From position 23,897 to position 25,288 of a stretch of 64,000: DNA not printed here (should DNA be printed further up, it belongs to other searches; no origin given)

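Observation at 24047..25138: Catalytically degenerate GspE/PilB-like protein (pseudo-ATPase) heading a glycosyltransferase operon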

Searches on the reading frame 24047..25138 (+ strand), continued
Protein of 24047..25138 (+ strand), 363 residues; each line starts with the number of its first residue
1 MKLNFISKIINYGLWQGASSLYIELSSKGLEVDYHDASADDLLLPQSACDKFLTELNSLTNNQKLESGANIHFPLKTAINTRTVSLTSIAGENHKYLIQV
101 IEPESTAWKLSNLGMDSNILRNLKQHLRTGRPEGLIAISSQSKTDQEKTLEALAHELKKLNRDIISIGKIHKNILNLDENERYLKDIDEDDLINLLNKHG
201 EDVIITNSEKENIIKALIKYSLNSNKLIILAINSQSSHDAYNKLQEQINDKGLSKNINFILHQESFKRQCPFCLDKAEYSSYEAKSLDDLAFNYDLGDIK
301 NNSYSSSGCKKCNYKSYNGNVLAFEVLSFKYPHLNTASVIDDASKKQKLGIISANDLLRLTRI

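Call 25: find_encoding_contigs(protein=P0017, flank=8000, max_places=3)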
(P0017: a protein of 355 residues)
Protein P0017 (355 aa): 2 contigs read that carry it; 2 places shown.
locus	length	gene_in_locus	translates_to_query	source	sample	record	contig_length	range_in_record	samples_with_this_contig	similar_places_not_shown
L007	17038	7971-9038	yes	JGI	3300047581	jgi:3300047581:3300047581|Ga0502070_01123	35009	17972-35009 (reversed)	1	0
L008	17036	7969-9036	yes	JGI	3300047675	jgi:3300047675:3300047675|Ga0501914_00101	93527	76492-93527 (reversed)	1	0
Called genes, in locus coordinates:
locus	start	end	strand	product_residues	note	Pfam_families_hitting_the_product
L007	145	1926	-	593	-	PF00664:ABC_membrane, PF00005:ABC_tran, PF02463:SMC_N (faint)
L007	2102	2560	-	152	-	-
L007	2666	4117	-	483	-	PF01225:Mur_ligase, PF08245:Mur_ligase_M, PF02875:Mur_ligase_C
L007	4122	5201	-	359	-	PF03033:Glyco_transf_28, PF04101:Glyco_tran_28_C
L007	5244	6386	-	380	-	PF01098:FTSW_RODA_SPOVE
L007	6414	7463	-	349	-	PF10555:MraY_sig1 (weak), PF00953:Glycos_transf_4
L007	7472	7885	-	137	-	-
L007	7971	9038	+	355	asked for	PF00437:T2SSE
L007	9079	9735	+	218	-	PF00535:Glycos_transf_2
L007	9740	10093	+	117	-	PF10066:DUF2304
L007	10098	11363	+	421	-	PF00534:Glycos_transf_1, PF13692:Glyco_trans_1_4, PF13524:Glyco_trans_1_2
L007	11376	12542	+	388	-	PF13439:Glyco_transf_4, PF13579:Glyco_trans_4_4, PF00534:Glycos_transf_1, PF13692:Glyco_trans_1_4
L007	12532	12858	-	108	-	-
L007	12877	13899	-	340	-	PF01073:3Beta_HSD, PF01370:Epimerase, PF02719:Polysacc_synt_2 (faint), PF16363:GDP_Man_Dehyd, PF07993:NAD_binding_4 (weak)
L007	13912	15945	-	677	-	PF00082:Peptidase_S8, PF01839:FG-GAP (faint), PF13517:FG-GAP_3 (weak)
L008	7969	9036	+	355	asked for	PF00437:T2SSE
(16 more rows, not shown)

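Call 26: find_encoding_contigs(protein=P0024, flank=7000, max_places=1)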
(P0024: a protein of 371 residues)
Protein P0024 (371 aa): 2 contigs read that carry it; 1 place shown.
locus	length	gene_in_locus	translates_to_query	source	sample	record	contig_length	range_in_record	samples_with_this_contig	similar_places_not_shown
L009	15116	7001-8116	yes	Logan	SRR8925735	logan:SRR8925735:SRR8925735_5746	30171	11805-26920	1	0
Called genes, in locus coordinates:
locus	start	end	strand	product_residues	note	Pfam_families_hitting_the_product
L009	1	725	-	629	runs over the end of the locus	PF01411:tRNA-synt_2c, PF07973:tRNA_SAD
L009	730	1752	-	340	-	PF01565:FAD_binding_4, PF02873:MurB_C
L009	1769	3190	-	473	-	PF01225:Mur_ligase, PF08245:Mur_ligase_M, PF02875:Mur_ligase_C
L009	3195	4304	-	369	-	PF03033:Glyco_transf_28, PF04101:Glyco_tran_28_C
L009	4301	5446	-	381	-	PF01098:FTSW_RODA_SPOVE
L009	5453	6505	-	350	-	PF10555:MraY_sig1 (faint), PF00953:Glycos_transf_4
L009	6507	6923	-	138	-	-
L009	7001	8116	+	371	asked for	PF00437:T2SSE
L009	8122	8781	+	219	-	PF00535:Glycos_transf_2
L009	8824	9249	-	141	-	-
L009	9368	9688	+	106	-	PF10066:DUF2304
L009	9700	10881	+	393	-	PF13439:Glyco_transf_4, PF13579:Glyco_trans_4_4 (weak), PF20706:GT4-conflict, PF00534:Glycos_transf_1, PF13692:Glyco_trans_1_4, PF13524:Glyco_trans_1_2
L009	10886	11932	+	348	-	PF13439:Glyco_transf_4, PF13579:Glyco_trans_4_4, PF00534:Glycos_transf_1, PF13692:Glyco_trans_1_4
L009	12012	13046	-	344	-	PF01073:3Beta_HSD, PF01370:Epimerase, PF16363:GDP_Man_Dehyd, PF07993:NAD_binding_4 (weak)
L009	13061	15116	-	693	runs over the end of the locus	PF13517:FG-GAP_3 (faint), PF00082:Peptidase_S8, PF01839:FG-GAP (weak)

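Call 27: find_encoding_contigs(protein=P0031, flank=7000, max_places=1)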
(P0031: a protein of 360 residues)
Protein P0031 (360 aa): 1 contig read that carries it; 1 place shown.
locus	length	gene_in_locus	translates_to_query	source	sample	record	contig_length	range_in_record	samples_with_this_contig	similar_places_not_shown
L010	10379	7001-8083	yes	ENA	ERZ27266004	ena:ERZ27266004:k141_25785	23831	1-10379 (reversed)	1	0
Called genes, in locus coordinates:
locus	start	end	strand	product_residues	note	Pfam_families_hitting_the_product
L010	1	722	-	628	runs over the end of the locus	PF01411:tRNA-synt_2c, PF07973:tRNA_SAD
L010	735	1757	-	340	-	PF01565:FAD_binding_4, PF02873:MurB_C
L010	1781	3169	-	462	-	PF01225:Mur_ligase, PF08245:Mur_ligase_M, PF02875:Mur_ligase_C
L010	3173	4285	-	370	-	PF03033:Glyco_transf_28, PF04101:Glyco_tran_28_C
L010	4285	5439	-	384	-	PF01098:FTSW_RODA_SPOVE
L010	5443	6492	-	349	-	PF00953:Glycos_transf_4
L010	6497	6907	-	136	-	-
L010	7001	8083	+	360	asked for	PF00437:T2SSE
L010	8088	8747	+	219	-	PF00535:Glycos_transf_2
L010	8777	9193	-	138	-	-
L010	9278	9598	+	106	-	PF10066:DUF2304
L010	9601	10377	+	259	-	?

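Call 28: find_encoding_contigs(protein=P0019, flank=7000, max_places=1)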
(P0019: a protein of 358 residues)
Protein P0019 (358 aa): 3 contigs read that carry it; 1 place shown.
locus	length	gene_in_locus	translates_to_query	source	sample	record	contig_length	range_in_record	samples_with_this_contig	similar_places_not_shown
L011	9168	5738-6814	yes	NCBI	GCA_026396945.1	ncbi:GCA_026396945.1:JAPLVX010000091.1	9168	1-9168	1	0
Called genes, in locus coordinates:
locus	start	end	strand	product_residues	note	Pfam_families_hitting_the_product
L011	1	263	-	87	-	?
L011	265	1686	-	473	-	PF01225:Mur_ligase, PF08245:Mur_ligase_M, PF02875:Mur_ligase_C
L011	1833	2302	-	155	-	PF04101:Glyco_tran_28_C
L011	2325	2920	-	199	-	PF03033:Glyco_transf_28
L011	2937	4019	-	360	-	PF01098:FTSW_RODA_SPOVE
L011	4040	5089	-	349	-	PF00953:Glycos_transf_4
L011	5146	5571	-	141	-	-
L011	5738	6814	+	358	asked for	PF00437:T2SSE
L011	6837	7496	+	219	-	PF00535:Glycos_transf_2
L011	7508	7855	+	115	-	PF10066:DUF2304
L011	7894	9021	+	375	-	PF13439:Glyco_transf_4 (faint), PF20706:GT4-conflict, PF00534:Glycos_transf_1, PF13692:Glyco_trans_1_4, PF13524:Glyco_trans_1_2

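Call 29: find_encoding_contigs(protein=P0037, flank=7000, max_places=1)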
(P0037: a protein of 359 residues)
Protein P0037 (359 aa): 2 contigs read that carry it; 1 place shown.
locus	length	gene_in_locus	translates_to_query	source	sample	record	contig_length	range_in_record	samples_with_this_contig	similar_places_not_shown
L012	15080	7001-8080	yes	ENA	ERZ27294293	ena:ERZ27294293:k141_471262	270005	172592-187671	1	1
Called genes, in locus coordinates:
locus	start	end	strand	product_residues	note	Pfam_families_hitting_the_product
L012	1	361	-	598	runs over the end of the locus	PF00664:ABC_membrane, PF00005:ABC_tran, PF02463:SMC_N (faint)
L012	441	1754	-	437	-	PF13393:tRNA-synt_His, PF00587:tRNA-synt_2b (weak), PF03129:HGTP_anticodon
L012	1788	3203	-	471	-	PF01225:Mur_ligase, PF08245:Mur_ligase_M, PF02875:Mur_ligase_C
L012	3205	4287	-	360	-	PF03033:Glyco_transf_28, PF04101:Glyco_tran_28_C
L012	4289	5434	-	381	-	PF01098:FTSW_RODA_SPOVE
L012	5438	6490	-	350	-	PF10555:MraY_sig1 (weak), PF00953:Glycos_transf_4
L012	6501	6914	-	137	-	-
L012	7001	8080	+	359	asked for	PF00437:T2SSE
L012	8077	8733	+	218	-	PF00535:Glycos_transf_2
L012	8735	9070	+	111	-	PF10066:DUF2304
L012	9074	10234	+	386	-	PF13439:Glyco_transf_4 (weak), PF20706:GT4-conflict, PF00534:Glycos_transf_1, PF13692:Glyco_trans_1_4, PF13524:Glyco_trans_1_2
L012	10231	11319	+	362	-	PF13439:Glyco_transf_4, PF13579:Glyco_trans_4_4 (faint), PF00534:Glycos_transf_1, PF13692:Glyco_trans_1_4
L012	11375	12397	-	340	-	PF01073:3Beta_HSD, PF01370:Epimerase, PF16363:GDP_Man_Dehyd, PF07993:NAD_binding_4 (weak)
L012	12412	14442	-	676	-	PF00082:Peptidase_S8, PF01839:FG-GAP (faint), PF13517:FG-GAP_3 (weak)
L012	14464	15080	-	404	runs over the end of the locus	PF13439:Glyco_transf_4, PF20706:GT4-conflict, PF00534:Glycos_transf_1, PF13692:Glyco_trans_1_4, PF13524:Glyco_trans_1_2 (faint)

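Call 35: find_related_loci(query=A3, collection=genome_contigs, flank=6000)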
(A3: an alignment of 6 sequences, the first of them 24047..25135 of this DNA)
Query A3 (363 aa) in genome_contigs; peptide patterns used: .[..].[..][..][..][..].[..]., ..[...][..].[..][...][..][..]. (x = any residue, [..] = any of these).
495 stretches matched a pattern; 2 encode a relative of the query (tblastn E <= 1e-3); 2 distinct loci.
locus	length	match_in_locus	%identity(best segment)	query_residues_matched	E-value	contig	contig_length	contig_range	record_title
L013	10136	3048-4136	80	1-363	0e+0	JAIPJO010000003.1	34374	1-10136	MAG: Patescibacteria group bacterium isolate Tobar14m-G37 Tobar14m-C746, whole genome shotgun sequence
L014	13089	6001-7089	76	1-363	0e+0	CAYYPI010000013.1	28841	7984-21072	MAG TPA_asm: uncultured Gammaproteobacteria bacterium isolate SRP252850_co1_249 genome assembly, contig: NODE_2792_lengt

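Call 36: list_cluster_members(proteins=[P0001, P0014, P0015, P0018, P0019, P0026, P0030, P0057, P0100, P0118])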
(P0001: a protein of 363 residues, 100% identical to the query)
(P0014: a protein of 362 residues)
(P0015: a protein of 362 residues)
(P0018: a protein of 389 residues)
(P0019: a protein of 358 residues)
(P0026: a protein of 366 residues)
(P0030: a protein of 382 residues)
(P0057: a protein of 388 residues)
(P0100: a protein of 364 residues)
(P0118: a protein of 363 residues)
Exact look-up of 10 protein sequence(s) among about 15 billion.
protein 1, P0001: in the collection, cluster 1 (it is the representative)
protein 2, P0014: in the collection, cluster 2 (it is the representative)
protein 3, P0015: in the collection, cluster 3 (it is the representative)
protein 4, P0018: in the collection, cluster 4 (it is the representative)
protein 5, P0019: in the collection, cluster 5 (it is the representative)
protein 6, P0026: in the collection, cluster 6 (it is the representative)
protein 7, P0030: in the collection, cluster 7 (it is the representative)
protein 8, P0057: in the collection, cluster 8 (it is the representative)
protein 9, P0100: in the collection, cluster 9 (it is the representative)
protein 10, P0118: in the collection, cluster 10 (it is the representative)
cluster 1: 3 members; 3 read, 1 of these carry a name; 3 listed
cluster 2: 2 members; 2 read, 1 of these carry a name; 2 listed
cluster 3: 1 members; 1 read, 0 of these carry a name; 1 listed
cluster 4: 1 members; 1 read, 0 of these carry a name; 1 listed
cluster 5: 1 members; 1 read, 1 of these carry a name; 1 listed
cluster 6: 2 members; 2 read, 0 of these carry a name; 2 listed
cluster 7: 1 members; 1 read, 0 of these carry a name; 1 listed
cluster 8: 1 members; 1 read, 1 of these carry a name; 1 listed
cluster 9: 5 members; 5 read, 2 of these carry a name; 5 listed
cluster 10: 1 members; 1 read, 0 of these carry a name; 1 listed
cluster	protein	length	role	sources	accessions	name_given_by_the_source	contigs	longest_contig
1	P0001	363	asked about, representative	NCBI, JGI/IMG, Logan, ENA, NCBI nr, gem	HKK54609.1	MAG TPA: hypothetical protein VJ926_03760 [Patescibacteria group bacterium] | hypothetical protein [Patescibacteria group bacterium]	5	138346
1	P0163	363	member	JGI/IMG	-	-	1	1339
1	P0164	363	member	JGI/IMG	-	-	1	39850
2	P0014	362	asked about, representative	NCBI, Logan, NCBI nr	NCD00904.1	hypothetical protein EOL94_02340 [bacterium] | hypothetical protein [bacterium]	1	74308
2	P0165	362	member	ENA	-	-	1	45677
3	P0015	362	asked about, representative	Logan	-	-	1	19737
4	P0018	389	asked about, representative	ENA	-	-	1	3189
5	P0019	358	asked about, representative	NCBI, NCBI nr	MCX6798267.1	MAG: ATPase, T2SS/T4P/T4SS family [Candidatus Falkowbacteria bacterium] | ATPase, T2SS/T4P/T4SS family [Candidatus Falkowbacteria bacterium]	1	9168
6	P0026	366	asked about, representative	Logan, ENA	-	-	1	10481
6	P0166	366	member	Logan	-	-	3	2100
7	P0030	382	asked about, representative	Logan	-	-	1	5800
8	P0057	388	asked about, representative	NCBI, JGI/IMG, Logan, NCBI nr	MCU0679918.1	MAG: Flp pilus assembly complex ATPase component TadA [Planctomycetes bacterium] | type II secretory ATPase GspE/PulE/Tfp pilus assembly ATPase PilB-like protein | Flp pilus assembly complex ATPase component TadA [Planctomycetota bacterium]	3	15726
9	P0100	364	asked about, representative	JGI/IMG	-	type IV pilus assembly protein PilB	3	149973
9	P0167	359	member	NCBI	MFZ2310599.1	MAG: ATPase, T2SS/T4P/T4SS family [Patescibacteria group bacterium]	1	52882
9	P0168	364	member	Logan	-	-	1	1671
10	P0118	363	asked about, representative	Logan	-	-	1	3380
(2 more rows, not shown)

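Call 43: predict_structure(alignment_id=A4)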
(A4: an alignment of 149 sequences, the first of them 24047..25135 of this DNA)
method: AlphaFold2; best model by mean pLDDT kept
length: 363 residues; sequences in the alignment: 149
mean_pLDDT: 91.9   pTM: 0.75
mean pLDDT of the five models: 91.9, 91.6, 91.3, 91.3, 91.0
residues with pLDDT >= 90: 286; 70-90: 64; 50-70: 11; < 50: 2
segments of 3 or more residues with pLDDT < 50: none
pLDDT, mean of each block of 10 residues (from residue 1): 78 85 96 83 96 93 89 81 89 88 71 90 91 94 96 94 94 87 89 95 96 97 97 97 96 96 97 96 95 95 97 94 97 96 96 95 70
secondary structure, 60 per line:
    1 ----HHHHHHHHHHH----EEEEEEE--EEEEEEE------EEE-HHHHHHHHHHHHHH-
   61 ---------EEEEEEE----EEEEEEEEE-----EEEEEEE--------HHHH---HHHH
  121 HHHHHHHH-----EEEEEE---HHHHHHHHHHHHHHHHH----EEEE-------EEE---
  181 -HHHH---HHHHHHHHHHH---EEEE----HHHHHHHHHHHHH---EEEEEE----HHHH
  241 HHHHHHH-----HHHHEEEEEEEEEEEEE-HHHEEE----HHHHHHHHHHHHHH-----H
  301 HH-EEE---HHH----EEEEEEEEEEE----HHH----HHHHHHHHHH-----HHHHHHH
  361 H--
elements in order: H5-15 E20-26 E29-35 E42-44 H46-59 E70-76 E81-89 E95-101 H110-113 H117-128 E134-139 H143-159 E164-167 E175-177 H182-185 H189-199 E203-206 H211-223 E227-232 H237-247 H253-256 E257-269 E274-276 H281-294 E304-306 E317-327 H339-348 H354-361

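Call 45: fold_search(model_id=the predicted structure, library=pdb)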
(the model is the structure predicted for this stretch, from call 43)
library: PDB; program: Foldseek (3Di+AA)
matches with E <= 10: 1733; with E <= 0.001: 167
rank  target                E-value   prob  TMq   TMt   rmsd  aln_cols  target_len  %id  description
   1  5tsh_E                3.2e-23  1.00  0.58  0.55  12.3       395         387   15  PilB from Geobacter metallireducens bound to AMP-PNP (released 2017-05-17)
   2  5tsh_F                8.8e-23  1.00  0.58  0.55  12.6       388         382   16  PilB from Geobacter metallireducens bound to AMP-PNP (released 2017-05-17)
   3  1p9w                  9.9e-23  1.00  0.57  0.54  13.8       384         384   19  Crystal Structure of Vibrio cholerae putative NTPase EpsE (released 2003-10-14)
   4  5zfr_C                1.6e-22  1.00  0.58  0.55  15.0       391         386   14  Crystal structure of PilB, an extension ATPase motor of Type IV pilus, from Geobacter sulfurreducens (released 2018-09-19)
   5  5zfr_A                1.7e-22  1.00  0.57  0.54  12.8       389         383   16  Crystal structure of PilB, an extension ATPase motor of Type IV pilus, from Geobacter sulfurreducens (released 2018-09-19)
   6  5tsh_D                2.0e-22  1.00  0.58  0.56  14.7       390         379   16  PilB from Geobacter metallireducens bound to AMP-PNP (released 2017-05-17)
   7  5oiu_B                2.8e-22  1.00  0.59  0.56  12.8       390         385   14  Crystal structure of PilF type IV pilus assembly ATPase from Thermus thermophilus (released 2018-08-08)
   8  4pht_C                2.9e-22  1.00  0.59  0.50  10.5       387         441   19  ATPase GspE in complex with the cytoplasmic domain of GspL from the Vibrio vulnificus type II Secretion system (released 2014-11-26)
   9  1p9r                  2.9e-22  1.00  0.56  0.54  13.9       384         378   19  Crystal Structure of Vibrio cholerae putative NTPase EpsE (released 2003-10-14)
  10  5tsh_C                4.7e-22  1.00  0.58  0.55  12.9       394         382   16  PilB from Geobacter metallireducens bound to AMP-PNP (released 2017-05-17)
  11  4pht_B                4.7e-22  1.00  0.59  0.49  10.6       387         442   19  ATPase GspE in complex with the cytoplasmic domain of GspL from the Vibrio vulnificus type II Secretion system (released 2014-11-26)
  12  4pht_A                5.0e-22  1.00  0.59  0.50  10.6       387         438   19  ATPase GspE in complex with the cytoplasmic domain of GspL from the Vibrio vulnificus type II Secretion system (released 2014-11-26)
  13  5tsg_D                5.0e-22  1.00  0.57  0.54  15.4       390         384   16  PilB from Geobacter metallireducens bound to ADP (released 2017-05-17)
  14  5tsh_B                5.3e-22  1.00  0.56  0.54  14.9       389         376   16  PilB from Geobacter metallireducens bound to AMP-PNP (released 2017-05-17)
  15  5tsh_A                6.8e-22  1.00  0.57  0.55  13.3       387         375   16  PilB from Geobacter metallireducens bound to AMP-PNP (released 2017-05-17)
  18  5oiu_C                7.6e-22  1.00  0.58  0.55  15.4       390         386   14  Crystal structure of PilF type IV pilus assembly ATPase from Thermus thermophilus (released 2018-08-08)
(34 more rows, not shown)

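Call 49: find_encoding_contigs(protein=P0041, flank=7000, max_places=1)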
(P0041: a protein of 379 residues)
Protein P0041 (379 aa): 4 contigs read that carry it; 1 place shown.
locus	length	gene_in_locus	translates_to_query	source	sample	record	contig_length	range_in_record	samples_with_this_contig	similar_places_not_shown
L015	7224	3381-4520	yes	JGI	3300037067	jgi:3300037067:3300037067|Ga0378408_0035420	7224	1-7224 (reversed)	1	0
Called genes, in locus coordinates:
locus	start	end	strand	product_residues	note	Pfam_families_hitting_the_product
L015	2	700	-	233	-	?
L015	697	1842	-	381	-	PF01098:FTSW_RODA_SPOVE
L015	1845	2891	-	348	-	PF10555:MraY_sig1 (weak), PF00953:Glycos_transf_4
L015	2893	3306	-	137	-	-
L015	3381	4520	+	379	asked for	PF00437:T2SSE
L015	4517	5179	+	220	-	PF00535:Glycos_transf_2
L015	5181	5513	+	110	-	PF10066:DUF2304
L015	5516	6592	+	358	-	PF13439:Glyco_transf_4 (weak), PF20706:GT4-conflict (weak), PF00534:Glycos_transf_1, PF13692:Glyco_trans_1_4, PF13524:Glyco_trans_1_2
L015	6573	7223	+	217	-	?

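Call 50: find_encoding_contigs(protein=P0103, flank=7000, max_places=1)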
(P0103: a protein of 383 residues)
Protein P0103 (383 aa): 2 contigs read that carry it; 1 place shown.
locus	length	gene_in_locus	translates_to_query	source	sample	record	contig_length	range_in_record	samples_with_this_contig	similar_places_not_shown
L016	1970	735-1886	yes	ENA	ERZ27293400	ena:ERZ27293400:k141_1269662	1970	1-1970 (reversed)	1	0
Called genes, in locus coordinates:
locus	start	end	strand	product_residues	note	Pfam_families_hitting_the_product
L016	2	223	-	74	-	?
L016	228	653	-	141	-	-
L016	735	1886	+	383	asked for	PF00437:T2SSE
